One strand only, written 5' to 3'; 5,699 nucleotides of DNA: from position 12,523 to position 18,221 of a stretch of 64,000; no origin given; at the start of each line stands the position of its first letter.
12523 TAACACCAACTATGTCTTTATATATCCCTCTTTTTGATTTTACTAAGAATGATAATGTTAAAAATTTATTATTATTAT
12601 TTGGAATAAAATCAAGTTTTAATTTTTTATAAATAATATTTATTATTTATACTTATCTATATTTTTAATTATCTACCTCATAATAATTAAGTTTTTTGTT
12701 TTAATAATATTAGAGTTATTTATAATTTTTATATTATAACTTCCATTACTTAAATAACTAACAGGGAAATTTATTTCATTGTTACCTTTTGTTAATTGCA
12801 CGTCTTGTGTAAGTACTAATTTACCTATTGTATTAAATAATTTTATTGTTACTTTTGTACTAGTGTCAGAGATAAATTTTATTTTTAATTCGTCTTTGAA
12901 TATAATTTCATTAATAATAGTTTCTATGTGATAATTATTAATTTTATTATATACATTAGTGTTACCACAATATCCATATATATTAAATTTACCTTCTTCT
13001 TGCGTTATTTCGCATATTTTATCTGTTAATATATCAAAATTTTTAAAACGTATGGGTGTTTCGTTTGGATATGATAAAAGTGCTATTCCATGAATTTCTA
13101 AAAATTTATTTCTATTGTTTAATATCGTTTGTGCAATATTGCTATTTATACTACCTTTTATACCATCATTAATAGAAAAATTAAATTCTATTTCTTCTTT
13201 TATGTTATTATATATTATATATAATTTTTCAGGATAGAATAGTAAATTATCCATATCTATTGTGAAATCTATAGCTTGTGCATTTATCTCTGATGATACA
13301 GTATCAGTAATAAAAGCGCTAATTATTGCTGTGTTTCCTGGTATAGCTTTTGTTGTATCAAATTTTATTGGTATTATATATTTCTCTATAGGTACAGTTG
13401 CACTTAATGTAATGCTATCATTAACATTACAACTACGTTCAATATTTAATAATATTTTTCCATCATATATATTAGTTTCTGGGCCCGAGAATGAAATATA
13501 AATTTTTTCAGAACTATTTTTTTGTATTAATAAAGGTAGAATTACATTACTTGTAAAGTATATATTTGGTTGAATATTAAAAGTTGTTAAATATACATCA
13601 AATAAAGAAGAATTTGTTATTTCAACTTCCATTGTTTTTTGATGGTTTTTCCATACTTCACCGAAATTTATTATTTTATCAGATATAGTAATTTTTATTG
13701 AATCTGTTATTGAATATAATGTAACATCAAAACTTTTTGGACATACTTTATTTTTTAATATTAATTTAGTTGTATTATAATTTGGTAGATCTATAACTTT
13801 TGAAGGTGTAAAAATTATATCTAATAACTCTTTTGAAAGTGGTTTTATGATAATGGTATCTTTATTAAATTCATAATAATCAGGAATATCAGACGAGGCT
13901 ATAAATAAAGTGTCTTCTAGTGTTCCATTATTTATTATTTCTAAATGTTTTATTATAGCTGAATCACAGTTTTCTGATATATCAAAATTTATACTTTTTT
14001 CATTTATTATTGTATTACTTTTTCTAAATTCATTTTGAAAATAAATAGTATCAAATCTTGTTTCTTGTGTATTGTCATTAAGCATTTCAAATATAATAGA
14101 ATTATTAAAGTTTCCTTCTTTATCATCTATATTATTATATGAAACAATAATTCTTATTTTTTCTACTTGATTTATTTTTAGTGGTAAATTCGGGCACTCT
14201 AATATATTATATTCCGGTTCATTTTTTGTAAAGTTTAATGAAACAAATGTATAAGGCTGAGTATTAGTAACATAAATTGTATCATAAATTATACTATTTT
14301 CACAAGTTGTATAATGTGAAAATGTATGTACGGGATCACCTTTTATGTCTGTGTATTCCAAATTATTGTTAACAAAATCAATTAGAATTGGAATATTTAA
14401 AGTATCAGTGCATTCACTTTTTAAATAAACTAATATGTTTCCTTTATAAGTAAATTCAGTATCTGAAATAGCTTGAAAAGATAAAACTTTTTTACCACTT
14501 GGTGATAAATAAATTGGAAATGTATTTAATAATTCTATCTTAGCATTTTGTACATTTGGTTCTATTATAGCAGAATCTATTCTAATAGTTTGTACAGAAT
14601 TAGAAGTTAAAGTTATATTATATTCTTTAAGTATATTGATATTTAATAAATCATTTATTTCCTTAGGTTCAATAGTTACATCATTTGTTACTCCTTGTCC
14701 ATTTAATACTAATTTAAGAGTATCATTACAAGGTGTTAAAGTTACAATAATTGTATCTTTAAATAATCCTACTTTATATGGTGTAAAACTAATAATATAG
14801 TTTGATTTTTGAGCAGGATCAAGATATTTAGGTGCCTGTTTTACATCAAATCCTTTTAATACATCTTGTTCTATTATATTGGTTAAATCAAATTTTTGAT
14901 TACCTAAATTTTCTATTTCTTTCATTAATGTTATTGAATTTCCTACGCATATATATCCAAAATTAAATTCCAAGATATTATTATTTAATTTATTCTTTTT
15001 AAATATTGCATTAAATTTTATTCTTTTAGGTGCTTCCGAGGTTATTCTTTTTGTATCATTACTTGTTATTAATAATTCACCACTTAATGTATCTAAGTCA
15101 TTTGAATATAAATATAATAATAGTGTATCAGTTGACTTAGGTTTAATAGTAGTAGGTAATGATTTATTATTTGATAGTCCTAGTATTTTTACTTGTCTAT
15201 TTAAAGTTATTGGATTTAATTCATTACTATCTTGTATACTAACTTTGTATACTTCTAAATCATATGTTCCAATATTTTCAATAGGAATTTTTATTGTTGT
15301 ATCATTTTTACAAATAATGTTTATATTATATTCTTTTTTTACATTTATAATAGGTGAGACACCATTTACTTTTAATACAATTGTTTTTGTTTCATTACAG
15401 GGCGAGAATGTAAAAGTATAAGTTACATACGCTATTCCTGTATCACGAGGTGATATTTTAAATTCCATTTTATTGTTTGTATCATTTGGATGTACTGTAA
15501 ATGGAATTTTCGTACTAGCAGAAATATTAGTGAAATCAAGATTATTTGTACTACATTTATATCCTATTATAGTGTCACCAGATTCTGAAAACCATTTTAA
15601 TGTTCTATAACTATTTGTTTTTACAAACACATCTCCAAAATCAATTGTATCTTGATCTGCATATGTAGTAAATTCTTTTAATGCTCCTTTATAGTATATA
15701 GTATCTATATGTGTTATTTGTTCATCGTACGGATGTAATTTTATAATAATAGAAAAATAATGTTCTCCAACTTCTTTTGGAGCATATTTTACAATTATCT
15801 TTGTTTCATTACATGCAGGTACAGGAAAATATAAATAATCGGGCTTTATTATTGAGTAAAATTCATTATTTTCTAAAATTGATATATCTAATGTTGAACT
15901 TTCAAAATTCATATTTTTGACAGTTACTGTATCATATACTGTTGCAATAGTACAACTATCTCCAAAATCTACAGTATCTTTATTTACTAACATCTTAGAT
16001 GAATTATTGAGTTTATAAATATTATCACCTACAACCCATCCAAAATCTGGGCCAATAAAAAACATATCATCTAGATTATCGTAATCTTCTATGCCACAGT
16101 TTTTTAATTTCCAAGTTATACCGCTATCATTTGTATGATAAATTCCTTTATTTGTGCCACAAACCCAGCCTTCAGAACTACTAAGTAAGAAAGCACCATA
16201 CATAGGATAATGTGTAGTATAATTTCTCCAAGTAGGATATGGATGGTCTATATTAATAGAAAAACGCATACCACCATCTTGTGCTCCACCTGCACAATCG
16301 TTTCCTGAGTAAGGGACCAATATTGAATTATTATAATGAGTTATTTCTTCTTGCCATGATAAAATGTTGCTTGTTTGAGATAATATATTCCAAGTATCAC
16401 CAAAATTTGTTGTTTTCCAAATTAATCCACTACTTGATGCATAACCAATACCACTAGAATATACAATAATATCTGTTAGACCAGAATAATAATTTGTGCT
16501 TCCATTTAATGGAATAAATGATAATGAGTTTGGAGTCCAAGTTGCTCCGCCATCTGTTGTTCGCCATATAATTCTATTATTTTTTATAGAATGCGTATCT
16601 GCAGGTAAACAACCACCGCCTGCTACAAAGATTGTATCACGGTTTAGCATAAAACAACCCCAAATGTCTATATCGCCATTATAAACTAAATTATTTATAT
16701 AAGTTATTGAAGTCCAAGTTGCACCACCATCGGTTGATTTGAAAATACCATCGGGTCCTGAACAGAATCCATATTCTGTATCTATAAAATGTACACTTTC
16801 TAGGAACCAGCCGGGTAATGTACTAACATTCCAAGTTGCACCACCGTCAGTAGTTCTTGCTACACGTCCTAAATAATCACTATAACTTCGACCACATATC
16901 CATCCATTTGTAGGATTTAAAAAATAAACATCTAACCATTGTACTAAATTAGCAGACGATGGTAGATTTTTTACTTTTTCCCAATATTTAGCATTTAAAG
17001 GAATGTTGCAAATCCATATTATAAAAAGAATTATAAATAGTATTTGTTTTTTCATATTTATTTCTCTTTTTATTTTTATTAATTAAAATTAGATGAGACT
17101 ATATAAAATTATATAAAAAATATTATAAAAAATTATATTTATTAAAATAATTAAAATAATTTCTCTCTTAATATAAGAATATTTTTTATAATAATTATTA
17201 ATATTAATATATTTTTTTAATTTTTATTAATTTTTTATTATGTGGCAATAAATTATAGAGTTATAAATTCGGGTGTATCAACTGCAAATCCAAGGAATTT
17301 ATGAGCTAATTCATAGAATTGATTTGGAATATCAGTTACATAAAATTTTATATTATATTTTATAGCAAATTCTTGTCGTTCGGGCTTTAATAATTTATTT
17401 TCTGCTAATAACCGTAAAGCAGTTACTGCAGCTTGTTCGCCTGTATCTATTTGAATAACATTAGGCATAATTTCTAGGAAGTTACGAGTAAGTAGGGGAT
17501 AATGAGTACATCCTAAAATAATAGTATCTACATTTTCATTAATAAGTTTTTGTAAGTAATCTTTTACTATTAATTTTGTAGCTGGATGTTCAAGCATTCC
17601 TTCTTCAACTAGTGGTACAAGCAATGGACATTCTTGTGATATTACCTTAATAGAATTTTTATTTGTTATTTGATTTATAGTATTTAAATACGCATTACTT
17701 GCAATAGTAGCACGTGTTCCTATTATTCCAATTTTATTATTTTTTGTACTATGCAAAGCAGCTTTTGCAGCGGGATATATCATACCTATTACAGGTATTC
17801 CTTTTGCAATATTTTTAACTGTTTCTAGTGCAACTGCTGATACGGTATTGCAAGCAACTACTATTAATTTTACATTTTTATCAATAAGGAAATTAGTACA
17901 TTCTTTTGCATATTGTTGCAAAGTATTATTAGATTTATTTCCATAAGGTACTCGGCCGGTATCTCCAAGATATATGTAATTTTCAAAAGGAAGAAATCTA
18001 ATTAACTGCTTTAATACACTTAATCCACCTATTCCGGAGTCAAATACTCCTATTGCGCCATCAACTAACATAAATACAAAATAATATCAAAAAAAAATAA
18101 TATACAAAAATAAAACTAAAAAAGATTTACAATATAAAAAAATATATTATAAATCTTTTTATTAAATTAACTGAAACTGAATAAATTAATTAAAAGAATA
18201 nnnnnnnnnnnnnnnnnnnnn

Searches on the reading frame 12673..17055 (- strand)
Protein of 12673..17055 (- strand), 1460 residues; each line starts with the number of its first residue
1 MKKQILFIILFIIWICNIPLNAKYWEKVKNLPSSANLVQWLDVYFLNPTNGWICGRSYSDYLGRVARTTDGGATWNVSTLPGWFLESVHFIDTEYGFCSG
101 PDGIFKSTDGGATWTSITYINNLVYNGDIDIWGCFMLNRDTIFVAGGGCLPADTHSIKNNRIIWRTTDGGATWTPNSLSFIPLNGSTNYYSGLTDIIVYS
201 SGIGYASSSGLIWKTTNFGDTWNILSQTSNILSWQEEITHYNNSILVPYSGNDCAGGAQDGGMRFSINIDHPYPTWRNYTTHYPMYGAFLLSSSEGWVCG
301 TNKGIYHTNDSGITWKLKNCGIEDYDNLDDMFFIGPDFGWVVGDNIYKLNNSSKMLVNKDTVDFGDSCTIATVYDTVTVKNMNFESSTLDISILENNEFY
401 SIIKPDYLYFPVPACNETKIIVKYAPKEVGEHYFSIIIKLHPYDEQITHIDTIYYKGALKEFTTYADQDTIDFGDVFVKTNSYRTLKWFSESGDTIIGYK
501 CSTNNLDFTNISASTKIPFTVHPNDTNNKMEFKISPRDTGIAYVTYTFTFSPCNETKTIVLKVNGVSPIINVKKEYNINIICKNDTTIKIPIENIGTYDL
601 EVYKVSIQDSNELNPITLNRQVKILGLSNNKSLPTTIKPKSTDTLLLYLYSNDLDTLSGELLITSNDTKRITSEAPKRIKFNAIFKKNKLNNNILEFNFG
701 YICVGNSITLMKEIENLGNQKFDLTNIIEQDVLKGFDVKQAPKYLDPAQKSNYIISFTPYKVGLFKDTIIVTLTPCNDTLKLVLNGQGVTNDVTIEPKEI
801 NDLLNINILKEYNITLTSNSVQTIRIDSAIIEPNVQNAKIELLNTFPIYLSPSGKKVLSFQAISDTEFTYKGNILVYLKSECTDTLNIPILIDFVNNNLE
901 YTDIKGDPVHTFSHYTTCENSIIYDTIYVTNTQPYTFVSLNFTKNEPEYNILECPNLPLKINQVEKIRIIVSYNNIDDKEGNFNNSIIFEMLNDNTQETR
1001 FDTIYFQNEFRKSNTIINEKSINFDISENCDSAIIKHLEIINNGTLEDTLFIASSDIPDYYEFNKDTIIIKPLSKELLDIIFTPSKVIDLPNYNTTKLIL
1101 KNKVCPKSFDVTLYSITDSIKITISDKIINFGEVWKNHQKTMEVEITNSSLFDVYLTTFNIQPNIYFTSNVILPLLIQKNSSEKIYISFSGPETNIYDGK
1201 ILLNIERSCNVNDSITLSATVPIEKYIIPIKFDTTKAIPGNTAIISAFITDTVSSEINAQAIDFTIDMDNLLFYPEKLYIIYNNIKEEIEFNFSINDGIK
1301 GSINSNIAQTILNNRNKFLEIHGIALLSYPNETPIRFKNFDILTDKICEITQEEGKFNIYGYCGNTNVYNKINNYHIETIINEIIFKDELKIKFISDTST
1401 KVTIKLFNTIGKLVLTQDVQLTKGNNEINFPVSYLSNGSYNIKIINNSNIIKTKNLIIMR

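Call 8: search_protein_families(library=ncbifam, proteins=[window:12673-17055:-], max_evalue=0.01)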
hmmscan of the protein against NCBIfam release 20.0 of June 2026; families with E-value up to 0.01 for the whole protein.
window:12673-17055:- (1460 aa): 4 families
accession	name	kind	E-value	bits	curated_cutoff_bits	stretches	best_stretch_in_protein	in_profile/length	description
NF010237.0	PRK13684.1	equivalog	1.1e-16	60.8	326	2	10-122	18-129/334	photosynthesis system II assembly factor Ycf48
NF012200.0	choice_anch_D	domain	8e-10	39.2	45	0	696-772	23-102/108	choice-of-anchor D domain-containing protein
NF045728.1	glycosyl_F510_1955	equivalog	3.5e-07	29.7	175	1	64-118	116-174/246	F510_1955 family glycosylhydrolase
TIGR04183.1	Por_Secre_tail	domain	0.00019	21.4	23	1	1392-1458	11-71/72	T9SS type A sorting domain-containing protein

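Call 42: search_protein_families(library=pfam, proteins=[window:12673-17055:-], max_evalue=0.00001)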
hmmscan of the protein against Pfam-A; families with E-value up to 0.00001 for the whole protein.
window:12673-17055:- (1460 aa): 4 families
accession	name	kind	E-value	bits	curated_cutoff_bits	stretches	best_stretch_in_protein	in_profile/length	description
PF14870.12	PSII_BNR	-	1.6e-14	54.3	27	1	22-122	6-102/303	Photosynthesis system II assembly factor YCF48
PF22073.2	Cep192_D4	-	4.1e-09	37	35.5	0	354-441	3-95/112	Cep192 domain 4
PF22544.2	HYDIN_VesB_CFA65-like_Ig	-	4.1e-07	30.6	25.5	0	696-786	9-99/100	HYDIN/CFA65/VesB-like, Ig-like domain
PF18962.6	Por_Secre_tail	-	8e-07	29.7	27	1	1387-1458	7-75/75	Secretion system C-terminal sorting domain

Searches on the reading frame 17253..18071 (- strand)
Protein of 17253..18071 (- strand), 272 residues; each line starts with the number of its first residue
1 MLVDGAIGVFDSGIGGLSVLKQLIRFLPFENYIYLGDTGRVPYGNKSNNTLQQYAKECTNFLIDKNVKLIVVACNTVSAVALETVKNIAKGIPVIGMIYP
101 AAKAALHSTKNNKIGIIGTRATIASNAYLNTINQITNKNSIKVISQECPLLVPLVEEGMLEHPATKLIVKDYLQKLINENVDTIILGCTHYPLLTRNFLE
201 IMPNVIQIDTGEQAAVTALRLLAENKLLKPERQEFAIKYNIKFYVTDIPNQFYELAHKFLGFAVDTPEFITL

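Call 42: search_protein_families(library=pfam, proteins=[window:17253-18071:-], max_evalue=0.00001)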
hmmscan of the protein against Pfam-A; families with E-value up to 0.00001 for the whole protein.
window:17253-18071:- (272 aa): 1 family
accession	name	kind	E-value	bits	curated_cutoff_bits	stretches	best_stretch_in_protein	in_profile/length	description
PF01177.27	Asp_Glu_race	-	4.7e-20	72.7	31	1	50-212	55-205/211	Asp/Glu/Hydantoin racemase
